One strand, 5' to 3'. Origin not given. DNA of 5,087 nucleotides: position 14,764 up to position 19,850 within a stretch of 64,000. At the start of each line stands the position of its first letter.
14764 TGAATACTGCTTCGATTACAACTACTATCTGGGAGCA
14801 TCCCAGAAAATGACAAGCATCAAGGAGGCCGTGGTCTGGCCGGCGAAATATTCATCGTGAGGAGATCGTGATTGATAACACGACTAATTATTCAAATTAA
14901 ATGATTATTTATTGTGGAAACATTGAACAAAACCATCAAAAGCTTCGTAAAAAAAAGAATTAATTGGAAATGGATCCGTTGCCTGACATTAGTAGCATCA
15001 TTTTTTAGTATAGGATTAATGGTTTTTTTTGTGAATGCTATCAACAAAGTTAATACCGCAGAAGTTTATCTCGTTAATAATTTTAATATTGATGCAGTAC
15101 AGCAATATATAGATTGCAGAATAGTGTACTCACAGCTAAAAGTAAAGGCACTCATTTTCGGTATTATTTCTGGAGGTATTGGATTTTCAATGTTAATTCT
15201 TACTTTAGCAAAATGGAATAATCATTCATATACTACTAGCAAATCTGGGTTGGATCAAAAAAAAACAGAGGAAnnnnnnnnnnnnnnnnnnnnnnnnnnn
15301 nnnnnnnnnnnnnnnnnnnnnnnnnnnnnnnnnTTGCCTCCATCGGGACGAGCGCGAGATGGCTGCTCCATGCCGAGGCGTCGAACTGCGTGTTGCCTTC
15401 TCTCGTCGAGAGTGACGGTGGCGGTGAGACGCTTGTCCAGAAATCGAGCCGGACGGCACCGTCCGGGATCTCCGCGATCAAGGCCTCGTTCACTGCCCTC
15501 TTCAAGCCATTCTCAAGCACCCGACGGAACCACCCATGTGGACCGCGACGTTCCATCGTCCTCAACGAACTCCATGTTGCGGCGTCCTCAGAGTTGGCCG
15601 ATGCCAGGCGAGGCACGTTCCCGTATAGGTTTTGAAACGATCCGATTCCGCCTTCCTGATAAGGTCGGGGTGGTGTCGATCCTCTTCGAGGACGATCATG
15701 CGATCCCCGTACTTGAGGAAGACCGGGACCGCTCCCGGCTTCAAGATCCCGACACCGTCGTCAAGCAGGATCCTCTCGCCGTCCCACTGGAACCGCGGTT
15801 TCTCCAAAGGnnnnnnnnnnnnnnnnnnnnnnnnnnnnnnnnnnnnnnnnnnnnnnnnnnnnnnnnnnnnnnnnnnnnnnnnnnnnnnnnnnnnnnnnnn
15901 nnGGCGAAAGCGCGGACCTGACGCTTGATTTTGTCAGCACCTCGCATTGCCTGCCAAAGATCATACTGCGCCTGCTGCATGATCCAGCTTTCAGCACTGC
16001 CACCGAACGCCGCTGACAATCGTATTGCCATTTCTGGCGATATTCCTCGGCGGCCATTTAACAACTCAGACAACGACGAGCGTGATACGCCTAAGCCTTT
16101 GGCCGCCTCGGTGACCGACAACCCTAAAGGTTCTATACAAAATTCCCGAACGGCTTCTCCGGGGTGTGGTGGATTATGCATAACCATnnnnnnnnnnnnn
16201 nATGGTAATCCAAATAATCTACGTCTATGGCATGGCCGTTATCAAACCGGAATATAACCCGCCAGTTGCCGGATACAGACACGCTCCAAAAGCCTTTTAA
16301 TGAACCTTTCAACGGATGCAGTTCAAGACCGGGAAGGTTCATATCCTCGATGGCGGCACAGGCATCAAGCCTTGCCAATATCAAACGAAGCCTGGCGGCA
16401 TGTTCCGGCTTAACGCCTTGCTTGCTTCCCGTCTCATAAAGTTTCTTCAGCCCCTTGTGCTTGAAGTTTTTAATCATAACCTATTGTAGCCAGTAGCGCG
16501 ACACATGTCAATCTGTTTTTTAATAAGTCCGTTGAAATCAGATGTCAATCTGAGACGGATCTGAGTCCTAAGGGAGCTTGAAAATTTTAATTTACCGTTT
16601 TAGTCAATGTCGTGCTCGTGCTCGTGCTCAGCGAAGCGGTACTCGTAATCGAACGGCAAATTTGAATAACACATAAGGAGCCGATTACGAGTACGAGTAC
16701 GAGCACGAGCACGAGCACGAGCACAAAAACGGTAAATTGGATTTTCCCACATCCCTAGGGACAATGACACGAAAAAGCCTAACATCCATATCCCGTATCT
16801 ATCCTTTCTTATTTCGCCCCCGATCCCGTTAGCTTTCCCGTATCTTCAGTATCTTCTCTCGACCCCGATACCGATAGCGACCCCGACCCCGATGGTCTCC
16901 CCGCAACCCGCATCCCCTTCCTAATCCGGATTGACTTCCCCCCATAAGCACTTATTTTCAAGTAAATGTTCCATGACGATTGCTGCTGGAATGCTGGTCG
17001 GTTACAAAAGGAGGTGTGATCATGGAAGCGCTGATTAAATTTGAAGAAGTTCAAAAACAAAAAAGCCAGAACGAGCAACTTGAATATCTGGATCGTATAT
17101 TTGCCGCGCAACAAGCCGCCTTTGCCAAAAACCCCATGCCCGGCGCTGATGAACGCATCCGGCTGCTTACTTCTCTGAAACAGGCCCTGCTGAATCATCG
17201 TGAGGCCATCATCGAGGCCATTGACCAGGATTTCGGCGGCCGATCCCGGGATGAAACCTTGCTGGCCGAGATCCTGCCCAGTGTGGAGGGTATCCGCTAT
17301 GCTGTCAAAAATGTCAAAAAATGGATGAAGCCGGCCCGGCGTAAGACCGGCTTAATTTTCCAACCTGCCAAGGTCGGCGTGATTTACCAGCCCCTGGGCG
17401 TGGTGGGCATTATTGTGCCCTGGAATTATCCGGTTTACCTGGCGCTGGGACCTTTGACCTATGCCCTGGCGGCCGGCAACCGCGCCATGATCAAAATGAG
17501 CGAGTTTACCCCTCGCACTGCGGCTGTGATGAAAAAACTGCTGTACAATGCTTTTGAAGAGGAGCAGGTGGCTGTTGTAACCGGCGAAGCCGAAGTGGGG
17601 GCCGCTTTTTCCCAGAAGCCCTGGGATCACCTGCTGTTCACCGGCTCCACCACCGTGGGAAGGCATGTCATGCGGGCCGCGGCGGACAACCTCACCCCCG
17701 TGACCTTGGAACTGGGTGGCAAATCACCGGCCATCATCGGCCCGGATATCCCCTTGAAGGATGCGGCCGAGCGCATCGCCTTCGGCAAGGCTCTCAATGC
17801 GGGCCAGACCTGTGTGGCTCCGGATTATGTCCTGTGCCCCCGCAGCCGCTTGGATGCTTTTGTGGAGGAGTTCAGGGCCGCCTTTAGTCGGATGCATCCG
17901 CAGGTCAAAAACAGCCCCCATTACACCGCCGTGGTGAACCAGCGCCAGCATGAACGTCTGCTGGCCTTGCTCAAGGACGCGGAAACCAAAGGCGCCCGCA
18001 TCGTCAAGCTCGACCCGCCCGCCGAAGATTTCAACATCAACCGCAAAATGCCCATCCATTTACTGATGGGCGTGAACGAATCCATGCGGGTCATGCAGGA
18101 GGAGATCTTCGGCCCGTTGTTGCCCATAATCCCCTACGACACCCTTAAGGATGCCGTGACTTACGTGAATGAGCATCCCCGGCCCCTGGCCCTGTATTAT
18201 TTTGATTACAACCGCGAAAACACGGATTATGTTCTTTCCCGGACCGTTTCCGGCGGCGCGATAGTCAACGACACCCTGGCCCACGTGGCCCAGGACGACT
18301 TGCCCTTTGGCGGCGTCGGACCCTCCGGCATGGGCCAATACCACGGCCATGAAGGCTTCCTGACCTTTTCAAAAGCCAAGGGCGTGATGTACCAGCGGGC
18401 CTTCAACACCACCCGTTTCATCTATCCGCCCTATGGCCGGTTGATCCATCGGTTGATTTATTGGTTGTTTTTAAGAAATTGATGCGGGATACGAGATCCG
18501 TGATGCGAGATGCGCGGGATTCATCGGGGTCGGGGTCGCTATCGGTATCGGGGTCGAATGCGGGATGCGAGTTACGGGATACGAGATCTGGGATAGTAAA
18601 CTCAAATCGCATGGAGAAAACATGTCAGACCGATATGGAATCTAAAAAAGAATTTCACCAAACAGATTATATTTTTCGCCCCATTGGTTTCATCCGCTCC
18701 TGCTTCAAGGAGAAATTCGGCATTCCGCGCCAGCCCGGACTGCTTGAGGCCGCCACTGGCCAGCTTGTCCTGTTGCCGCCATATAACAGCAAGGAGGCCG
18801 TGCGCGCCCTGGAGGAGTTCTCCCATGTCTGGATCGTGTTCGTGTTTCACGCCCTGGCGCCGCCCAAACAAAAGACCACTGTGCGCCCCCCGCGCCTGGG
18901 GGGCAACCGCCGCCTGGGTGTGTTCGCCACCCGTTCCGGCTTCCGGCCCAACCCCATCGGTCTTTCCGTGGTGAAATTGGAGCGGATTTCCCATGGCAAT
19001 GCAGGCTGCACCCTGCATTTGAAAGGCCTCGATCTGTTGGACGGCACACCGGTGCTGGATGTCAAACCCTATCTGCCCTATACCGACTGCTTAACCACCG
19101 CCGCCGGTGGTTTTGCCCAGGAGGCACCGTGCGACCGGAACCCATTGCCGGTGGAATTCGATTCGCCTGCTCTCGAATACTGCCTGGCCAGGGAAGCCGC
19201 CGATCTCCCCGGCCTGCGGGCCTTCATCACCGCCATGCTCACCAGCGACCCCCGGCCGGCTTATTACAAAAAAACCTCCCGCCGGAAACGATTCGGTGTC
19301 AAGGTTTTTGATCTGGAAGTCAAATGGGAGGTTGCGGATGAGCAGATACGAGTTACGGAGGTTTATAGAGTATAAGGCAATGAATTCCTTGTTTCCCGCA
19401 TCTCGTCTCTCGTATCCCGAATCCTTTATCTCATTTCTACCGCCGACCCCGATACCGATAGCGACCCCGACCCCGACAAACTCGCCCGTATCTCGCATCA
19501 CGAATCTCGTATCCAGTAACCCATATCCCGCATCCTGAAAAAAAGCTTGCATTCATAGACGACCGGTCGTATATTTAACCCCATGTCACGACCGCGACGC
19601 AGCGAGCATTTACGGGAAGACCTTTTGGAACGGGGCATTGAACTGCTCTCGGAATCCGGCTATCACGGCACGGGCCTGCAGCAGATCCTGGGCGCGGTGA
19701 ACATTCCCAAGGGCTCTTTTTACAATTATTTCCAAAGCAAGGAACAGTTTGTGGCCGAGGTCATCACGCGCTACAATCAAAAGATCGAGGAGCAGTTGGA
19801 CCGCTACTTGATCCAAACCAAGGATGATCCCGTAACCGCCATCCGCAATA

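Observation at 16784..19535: Three copies of a ~120-145 bp composite repeat in alternating orientation bracket two whole genes (aldehyde dehydrogenase and trmO)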

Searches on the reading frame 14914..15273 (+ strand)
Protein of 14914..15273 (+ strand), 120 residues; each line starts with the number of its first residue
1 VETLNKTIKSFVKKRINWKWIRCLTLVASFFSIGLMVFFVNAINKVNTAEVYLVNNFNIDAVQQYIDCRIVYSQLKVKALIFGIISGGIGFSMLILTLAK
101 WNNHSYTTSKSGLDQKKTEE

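Call 16: search_protein_families(library=pfam, proteins=[window:14914-15273:+])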
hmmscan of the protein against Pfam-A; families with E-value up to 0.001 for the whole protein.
window:14914-15273:+ (120 aa): 0 families

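Call 46: search_protein_families(library=ncbifam, proteins=[window:14914-15273:+], max_evalue=0.01)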
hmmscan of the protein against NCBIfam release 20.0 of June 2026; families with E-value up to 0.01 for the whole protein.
window:14914-15273:+ (120 aa): 1 family
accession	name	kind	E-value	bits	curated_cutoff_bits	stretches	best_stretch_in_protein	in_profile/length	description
NF041773.1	tung_perm_TupB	equivalog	0.0024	17.7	320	1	37-111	117-193/230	tungstate ABC transporter permease TupB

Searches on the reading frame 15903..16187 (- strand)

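Call 46: search_protein_families(library=ncbifam, proteins=[window:15903-16187:-], max_evalue=0.01)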
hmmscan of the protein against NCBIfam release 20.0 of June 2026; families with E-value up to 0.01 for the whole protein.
window:15903-16187:- (95 aa): 2 families
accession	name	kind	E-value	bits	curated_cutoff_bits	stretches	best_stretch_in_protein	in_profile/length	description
TIGR02607.1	antidote_HigA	equivalog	2.3e-30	104.2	47.7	1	3-82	1-80/81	HigA family addiction module antitoxin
NF003162.0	PRK04140.1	equivalog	0.0026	16.8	263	1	19-63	136-180/317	transcriptional regulator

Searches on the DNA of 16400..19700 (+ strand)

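Call 40: search_rna_families(source=window, start=16400, end=19700, threshold=evalue, max_evalue=1)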
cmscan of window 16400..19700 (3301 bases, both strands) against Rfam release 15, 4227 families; matches with E-value up to 1: 0.
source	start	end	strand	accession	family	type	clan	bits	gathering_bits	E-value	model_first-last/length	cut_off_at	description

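Call 80: search_rna_families(sources=[L021, L052, L086, L115, L068, L084, L003, L143], threshold=gathering)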
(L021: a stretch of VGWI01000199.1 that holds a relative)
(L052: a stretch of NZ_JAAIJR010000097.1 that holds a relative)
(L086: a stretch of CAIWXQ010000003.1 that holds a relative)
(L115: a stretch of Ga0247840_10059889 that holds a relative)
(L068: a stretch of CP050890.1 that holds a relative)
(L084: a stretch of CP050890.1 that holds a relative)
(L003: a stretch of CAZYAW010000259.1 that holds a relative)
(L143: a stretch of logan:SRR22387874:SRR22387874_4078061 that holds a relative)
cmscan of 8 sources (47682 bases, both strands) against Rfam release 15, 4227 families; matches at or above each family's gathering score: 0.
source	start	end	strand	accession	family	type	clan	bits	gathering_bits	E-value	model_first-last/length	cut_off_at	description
